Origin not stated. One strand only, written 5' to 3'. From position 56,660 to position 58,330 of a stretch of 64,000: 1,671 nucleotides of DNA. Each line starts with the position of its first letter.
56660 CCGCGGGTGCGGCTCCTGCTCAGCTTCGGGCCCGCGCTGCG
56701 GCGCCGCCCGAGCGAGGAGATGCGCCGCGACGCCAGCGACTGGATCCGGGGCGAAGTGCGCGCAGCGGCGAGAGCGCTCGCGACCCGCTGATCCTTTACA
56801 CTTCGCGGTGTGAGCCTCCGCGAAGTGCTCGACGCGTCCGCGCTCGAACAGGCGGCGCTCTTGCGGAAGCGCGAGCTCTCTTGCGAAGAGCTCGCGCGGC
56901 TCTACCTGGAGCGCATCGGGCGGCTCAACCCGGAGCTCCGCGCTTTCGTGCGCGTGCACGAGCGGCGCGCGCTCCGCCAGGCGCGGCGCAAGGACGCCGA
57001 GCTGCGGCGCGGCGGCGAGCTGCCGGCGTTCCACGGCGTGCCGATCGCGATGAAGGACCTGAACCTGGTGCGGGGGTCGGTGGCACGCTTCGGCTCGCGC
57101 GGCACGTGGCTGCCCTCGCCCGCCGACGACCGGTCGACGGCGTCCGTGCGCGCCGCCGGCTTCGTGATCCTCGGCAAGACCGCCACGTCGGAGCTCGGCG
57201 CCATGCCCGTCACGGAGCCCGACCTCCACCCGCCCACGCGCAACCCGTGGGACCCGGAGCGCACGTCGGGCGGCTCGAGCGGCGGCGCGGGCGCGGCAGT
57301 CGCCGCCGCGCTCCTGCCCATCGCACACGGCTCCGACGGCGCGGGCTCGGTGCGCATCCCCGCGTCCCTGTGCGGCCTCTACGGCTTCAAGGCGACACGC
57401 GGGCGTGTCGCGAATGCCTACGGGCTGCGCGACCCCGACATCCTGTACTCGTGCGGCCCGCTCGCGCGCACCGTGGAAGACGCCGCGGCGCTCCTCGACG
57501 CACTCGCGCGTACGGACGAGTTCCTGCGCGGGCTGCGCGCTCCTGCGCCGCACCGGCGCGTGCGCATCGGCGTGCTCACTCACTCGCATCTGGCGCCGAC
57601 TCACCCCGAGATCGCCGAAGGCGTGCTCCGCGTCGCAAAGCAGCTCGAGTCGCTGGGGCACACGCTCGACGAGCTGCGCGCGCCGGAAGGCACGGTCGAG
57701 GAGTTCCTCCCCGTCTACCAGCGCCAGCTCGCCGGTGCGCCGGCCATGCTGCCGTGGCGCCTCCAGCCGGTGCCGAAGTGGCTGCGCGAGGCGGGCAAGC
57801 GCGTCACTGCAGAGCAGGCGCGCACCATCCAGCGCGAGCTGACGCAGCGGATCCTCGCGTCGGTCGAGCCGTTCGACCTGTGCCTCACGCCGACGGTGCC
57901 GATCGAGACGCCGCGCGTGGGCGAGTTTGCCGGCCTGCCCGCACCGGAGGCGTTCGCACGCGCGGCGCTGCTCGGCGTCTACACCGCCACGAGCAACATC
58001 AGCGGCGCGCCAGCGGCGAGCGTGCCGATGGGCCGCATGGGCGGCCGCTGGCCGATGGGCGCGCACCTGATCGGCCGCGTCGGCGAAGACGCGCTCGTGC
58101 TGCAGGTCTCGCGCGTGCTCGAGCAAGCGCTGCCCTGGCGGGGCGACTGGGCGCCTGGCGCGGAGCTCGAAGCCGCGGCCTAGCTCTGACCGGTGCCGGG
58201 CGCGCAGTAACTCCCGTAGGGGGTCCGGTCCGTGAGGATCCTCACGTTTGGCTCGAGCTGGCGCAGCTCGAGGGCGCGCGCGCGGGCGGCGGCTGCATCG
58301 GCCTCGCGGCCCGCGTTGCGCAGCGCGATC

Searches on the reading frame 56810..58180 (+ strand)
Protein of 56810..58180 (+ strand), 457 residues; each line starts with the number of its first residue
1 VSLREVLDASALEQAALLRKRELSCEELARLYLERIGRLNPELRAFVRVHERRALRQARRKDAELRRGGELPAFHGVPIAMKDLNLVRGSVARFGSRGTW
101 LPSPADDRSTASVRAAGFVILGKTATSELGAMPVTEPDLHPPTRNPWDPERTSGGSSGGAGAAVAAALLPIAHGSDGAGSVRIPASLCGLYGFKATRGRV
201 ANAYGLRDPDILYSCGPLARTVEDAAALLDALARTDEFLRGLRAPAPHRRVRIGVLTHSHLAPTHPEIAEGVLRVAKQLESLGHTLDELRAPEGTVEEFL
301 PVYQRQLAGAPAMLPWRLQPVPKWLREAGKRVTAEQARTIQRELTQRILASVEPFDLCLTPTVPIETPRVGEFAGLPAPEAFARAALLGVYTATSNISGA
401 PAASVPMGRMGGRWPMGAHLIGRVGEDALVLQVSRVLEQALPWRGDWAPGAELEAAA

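Call 7: search_protein_families(library=pfam, proteins=[window:56810-58180:+], max_evalue=0.01)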
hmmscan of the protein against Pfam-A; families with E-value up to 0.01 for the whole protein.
window:56810-58180:+ (457 aa): 1 family
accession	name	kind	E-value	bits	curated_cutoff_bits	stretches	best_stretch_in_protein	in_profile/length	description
PF01425.27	Amidase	-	6.8e-83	279.6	27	2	27-302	1-286/445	Amidase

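Call 36: search_protein_families(library=ncbifam, proteins=[window:56810-58180:+], max_evalue=0.001)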
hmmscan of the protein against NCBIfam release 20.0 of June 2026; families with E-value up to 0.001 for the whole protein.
window:56810-58180:+ (457 aa): 26 families (the best 25 are shown)
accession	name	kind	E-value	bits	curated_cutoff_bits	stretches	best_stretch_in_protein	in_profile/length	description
NF009119.0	PRK12470.1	equivalog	6.5e-82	276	498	1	7-444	7-455/462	amidase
NF004815.0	PRK06169.1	equivalog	3.7e-79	266.4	506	1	5-446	6-464/471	amidase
NF005899.0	PRK07869.1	equivalog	1e-73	248.8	418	1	8-444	14-465/471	amidase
NF004717.0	PRK06061.1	equivalog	1.3e-71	241.7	498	1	12-447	20-473/483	amidase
NF005686.0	PRK07486.1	subfamily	7e-62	209.7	465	2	4-237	9-245/486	amidase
NF005687.0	PRK07487.1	subfamily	3.9e-61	207.3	428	1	7-440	6-455/468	amidase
NF006631.0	PRK09201.1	equivalog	1.7e-59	201.8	461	2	9-279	7-289/466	AtzE family amidohydrolase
NF005450.0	PRK07042.1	equivalog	2.3e-59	201.1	458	1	5-448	3-459/464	amidase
NF004816.0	PRK06170.1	equivalog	4.8e-56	190.4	503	2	10-312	13-330/493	amidase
TIGR02715.1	amido_AtzE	subfamily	2.2e-55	188.4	425.75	2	15-281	6-284/452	AtzE family amidohydrolase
NF005688.0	PRK07488.1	equivalog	7.2e-54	183.4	532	2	4-292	6-290/474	indoleacetamide hydrolase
TIGR00132.1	gatA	equivalog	4.3e-52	177.4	481.1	2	16-304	3-297/466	Asp-tRNA(Asn)/Glu-tRNA(Gln) amidotransferase subunit GatA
NF005460.0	PRK07056.1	subfamily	4.9e-51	174.1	447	2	18-293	17-296/457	amidase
NF004766.0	PRK06102.1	equivalog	5.7e-42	144.4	559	1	24-441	23-451/455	amidase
NF004622.0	PRK05962.1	equivalog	1.4e-41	142.8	463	2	33-289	12-267/431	amidase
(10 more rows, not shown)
